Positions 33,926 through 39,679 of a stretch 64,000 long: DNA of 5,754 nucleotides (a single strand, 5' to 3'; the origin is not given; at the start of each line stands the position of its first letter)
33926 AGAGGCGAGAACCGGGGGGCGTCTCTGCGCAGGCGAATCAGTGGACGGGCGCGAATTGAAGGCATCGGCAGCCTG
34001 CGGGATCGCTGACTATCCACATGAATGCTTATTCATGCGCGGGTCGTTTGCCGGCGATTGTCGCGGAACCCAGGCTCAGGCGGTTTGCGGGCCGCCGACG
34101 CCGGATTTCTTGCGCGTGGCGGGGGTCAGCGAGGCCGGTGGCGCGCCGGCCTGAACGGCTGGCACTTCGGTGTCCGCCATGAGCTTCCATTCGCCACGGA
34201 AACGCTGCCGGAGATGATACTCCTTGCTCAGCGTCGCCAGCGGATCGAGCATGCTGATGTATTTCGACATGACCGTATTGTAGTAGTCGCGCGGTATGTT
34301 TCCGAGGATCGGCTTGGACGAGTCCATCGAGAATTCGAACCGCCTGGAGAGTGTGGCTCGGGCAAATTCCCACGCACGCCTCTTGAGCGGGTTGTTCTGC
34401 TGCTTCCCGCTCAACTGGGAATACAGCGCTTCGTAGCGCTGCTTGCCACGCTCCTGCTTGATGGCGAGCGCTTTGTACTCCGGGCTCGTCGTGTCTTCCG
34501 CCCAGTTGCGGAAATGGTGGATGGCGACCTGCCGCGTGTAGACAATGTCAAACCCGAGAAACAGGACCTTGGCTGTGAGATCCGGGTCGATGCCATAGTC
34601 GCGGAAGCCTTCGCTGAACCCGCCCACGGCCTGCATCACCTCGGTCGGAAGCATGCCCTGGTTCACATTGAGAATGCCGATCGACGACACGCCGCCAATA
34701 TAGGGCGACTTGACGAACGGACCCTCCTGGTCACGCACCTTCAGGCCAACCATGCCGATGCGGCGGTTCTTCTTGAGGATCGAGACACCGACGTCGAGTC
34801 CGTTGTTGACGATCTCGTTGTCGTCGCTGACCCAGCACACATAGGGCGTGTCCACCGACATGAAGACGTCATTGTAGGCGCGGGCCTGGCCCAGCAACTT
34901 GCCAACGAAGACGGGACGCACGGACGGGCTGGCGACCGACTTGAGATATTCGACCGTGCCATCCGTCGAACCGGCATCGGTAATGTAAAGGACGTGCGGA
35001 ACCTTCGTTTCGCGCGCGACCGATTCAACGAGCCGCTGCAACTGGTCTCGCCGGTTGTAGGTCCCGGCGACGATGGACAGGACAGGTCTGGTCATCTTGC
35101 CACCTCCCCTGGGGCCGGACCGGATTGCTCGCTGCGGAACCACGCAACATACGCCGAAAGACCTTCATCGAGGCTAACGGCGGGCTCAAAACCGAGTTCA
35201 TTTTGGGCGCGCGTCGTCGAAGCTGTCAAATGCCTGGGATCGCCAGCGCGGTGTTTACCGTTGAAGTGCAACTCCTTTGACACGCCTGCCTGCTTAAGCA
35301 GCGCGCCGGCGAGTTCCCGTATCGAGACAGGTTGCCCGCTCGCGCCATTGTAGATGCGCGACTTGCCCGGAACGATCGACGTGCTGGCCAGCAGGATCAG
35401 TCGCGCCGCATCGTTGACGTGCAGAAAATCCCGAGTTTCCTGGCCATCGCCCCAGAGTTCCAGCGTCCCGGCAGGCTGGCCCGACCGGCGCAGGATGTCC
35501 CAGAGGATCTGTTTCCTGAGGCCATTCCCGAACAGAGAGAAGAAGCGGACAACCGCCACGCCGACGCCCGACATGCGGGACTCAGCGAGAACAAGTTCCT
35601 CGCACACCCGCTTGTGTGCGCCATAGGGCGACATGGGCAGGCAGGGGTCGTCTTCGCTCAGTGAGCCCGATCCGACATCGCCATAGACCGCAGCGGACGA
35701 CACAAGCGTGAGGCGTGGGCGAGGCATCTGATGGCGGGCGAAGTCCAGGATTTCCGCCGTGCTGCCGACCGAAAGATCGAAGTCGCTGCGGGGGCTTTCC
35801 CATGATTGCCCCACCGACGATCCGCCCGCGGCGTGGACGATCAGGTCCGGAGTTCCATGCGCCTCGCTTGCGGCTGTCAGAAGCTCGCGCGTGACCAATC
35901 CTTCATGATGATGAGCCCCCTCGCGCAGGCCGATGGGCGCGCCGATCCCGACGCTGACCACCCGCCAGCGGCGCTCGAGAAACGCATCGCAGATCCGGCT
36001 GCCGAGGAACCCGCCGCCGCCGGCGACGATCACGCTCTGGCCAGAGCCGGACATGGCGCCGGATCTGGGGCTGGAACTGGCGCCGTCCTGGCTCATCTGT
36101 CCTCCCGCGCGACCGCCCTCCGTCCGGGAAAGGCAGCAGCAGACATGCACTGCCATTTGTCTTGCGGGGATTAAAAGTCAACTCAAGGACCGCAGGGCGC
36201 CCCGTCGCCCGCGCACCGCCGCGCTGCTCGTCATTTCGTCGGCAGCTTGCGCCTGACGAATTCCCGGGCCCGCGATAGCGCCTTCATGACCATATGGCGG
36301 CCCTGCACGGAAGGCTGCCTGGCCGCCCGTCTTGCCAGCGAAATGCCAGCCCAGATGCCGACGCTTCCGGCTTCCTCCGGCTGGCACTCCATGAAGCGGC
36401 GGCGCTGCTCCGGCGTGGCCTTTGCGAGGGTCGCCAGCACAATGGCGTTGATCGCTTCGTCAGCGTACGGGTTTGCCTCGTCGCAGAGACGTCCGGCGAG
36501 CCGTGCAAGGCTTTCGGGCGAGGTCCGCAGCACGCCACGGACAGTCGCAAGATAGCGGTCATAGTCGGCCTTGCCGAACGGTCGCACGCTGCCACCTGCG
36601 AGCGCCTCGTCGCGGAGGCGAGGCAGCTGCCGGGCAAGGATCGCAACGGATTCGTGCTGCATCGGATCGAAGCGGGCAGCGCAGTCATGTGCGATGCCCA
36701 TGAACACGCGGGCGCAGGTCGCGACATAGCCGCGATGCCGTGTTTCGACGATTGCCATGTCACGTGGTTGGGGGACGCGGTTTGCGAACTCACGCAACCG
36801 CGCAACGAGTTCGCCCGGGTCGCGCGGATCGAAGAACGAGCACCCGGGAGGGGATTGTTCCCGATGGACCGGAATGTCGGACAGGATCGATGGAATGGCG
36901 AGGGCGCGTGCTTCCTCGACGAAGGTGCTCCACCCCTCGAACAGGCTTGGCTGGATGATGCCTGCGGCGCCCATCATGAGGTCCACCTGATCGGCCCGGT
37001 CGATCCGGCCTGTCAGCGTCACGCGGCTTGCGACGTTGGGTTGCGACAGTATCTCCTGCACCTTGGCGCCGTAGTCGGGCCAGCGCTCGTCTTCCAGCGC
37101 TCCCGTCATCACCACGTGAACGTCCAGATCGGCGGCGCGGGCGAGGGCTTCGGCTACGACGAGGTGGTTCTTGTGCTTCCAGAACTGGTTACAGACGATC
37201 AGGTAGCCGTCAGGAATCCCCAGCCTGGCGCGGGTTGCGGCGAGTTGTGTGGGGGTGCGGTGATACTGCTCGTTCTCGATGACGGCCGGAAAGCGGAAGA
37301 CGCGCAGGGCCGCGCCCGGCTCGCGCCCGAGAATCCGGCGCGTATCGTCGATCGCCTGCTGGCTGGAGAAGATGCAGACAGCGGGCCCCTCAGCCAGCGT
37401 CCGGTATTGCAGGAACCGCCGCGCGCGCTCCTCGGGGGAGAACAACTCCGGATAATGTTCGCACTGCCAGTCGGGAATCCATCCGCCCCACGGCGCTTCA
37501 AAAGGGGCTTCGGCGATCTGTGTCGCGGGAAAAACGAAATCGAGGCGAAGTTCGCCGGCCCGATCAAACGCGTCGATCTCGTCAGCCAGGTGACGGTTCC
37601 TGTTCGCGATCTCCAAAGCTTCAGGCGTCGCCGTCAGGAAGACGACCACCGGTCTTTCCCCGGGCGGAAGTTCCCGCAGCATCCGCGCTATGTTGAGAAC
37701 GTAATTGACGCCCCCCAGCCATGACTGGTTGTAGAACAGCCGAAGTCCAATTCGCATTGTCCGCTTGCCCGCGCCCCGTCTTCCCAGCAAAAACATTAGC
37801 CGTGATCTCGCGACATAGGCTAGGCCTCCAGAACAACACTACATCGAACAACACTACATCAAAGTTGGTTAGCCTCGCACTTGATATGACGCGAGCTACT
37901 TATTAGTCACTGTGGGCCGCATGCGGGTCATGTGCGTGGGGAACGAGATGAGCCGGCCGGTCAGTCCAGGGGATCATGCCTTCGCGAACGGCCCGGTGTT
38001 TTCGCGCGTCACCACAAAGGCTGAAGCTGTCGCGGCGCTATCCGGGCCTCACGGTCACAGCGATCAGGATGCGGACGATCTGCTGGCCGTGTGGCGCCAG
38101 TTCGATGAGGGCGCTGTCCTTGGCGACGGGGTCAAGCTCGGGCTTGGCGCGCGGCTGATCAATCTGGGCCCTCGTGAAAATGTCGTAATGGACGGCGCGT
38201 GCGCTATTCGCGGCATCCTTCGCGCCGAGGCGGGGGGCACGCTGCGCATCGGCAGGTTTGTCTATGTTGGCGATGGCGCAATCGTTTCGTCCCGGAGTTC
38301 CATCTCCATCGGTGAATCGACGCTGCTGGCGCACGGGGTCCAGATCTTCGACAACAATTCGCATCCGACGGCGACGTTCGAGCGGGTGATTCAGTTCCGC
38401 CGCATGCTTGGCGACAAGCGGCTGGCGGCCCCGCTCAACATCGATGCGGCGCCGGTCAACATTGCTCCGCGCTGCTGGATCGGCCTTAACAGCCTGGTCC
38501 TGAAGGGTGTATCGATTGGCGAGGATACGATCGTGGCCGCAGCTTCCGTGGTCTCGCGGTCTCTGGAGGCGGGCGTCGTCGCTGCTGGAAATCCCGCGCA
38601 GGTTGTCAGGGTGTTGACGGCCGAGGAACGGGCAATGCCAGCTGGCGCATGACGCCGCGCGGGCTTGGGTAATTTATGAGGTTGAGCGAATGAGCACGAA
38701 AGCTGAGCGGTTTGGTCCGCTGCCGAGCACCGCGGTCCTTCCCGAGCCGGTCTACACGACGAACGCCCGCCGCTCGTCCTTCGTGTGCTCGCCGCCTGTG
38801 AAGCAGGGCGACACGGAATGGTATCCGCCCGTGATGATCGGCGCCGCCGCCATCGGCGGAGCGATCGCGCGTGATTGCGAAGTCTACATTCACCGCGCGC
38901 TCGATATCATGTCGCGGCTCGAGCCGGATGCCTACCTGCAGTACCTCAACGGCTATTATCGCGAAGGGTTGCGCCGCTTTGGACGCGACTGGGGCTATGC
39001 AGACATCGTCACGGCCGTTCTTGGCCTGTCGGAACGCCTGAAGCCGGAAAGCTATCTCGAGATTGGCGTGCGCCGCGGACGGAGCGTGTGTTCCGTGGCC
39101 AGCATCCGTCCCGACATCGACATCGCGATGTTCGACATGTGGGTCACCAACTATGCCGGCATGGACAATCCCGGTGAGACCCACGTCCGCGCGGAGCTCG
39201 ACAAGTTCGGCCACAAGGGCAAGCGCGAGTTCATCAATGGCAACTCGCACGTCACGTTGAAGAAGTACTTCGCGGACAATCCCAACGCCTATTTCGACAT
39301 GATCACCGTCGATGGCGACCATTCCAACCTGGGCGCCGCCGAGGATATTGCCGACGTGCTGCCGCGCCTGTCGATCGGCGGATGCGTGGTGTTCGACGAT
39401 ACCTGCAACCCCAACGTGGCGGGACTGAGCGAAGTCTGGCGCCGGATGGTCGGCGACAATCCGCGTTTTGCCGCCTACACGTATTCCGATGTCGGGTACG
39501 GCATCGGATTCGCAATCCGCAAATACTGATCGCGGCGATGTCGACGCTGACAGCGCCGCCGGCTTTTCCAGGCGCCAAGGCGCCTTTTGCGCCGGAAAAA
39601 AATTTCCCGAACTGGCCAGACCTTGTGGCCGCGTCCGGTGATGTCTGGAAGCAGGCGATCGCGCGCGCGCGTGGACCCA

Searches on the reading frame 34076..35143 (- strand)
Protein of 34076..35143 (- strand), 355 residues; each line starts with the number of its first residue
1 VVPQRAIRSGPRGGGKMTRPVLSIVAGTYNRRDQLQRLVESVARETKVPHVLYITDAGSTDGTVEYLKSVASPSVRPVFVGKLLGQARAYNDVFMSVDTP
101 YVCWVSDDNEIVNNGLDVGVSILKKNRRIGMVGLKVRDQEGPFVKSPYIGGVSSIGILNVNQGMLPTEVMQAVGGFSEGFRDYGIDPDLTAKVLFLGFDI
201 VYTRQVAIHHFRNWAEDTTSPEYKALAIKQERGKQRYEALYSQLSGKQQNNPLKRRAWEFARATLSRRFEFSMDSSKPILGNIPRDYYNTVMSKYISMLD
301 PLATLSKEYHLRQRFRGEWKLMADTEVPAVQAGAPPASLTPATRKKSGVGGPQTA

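Call 6: search_protein_families(library=pfam, proteins=[window:34076-35143:-], max_evalue=0.001)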
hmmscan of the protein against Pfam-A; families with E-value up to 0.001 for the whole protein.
window:34076-35143:- (355 aa): 2 families
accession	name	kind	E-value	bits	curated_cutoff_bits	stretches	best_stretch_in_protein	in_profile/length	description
PF00535.33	Glycos_transf_2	-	8.7e-14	52.2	23.3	1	23-148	1-128/168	Glycosyl transferase family 2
PF13641.12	Glyco_tranf_2_3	-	0.0002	21.9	27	0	22-140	3-127/230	Glycosyltransferase like family 2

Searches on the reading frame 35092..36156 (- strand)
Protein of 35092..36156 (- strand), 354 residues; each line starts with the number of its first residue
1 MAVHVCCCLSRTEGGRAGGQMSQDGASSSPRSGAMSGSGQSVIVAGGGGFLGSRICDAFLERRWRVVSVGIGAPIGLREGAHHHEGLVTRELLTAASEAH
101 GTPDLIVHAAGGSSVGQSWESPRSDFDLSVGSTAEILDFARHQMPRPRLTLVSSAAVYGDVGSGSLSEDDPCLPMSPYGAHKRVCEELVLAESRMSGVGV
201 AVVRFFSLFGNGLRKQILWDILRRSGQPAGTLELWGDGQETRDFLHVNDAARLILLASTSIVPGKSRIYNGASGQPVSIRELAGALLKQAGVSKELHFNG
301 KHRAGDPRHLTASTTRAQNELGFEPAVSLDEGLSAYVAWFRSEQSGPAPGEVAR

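Call 6: search_protein_families(library=pfam, proteins=[window:35092-36156:-], max_evalue=0.001)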
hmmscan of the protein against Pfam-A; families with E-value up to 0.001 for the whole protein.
window:35092-36156:- (354 aa): 5 families
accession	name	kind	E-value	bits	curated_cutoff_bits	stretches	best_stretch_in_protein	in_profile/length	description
PF01370.27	Epimerase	-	1.5e-38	133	20.9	1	42-270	1-238/240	NAD dependent epimerase/dehydratase family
PF16363.11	GDP_Man_Dehyd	-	7.5e-30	104.9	27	1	44-334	2-330/332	GDP-mannose 4,6 dehydratase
PF04321.23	RmlD_sub_bind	-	1.1e-09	38.2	27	1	42-294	3-235/287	RmlD substrate binding domain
PF02719.21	Polysacc_synt_2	-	5.5e-09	36.1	20.2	1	166-295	126-252/293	Polysaccharide biosynthesis protein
PF01073.25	3Beta_HSD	-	1.3e-06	28.1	22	1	43-292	1-270/280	3-beta hydroxysteroid dehydrogenase/isomerase family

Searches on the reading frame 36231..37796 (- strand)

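Call 6: search_protein_families(library=pfam, proteins=[window:36231-37796:-], max_evalue=0.001)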
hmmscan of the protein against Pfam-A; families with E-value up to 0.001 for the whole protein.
window:36231-37796:- (521 aa): 2 families
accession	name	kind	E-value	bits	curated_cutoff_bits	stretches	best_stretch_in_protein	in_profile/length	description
PF13692.12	Glyco_trans_1_4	-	2.3e-09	38.1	27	1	200-337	5-139/142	Glycosyl transferases group 1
PF00534.26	Glycos_transf_1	-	1.3e-08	35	26.4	1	197-345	16-163/172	Glycosyl transferases group 1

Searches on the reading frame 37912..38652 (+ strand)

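Call 6: search_protein_families(library=pfam, proteins=[window:37912-38652:+], max_evalue=0.001)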
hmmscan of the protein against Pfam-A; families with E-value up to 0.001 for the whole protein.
window:37912-38652:+ (246 aa): 2 families
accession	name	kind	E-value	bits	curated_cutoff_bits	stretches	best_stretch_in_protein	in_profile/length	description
PF00132.30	Hexapep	-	4.2e-08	33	27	1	182-215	2-35/36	Bacterial transferase hexapeptide (six repeats)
PF14602.12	Hexapep_2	-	0.00087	19.4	27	1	186-215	6-33/34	Hexapeptide repeat of succinyl-transferase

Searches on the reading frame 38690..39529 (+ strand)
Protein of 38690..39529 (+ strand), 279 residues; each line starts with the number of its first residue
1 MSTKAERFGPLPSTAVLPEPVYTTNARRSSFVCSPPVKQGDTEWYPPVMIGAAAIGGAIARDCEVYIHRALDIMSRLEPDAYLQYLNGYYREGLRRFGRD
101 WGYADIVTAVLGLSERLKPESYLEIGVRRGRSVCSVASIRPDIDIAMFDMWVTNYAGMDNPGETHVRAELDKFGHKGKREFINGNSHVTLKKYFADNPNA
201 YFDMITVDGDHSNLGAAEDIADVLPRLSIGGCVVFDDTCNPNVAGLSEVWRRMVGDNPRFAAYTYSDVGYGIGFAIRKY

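Call 6: search_protein_families(library=pfam, proteins=[window:38690-39529:+], max_evalue=0.001)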
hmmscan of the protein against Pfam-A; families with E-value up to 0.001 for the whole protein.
window:38690-39529:+ (279 aa): 2 families
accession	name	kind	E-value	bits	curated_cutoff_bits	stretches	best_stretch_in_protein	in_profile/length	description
PF13578.12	Methyltransf_24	-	6.1e-14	53.2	26.3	1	123-238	1-105/105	Methyltransferase domain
PF01596.23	Methyltransf_3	-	0.00024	20.9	22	1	122-238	48-155/204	O-methyltransferase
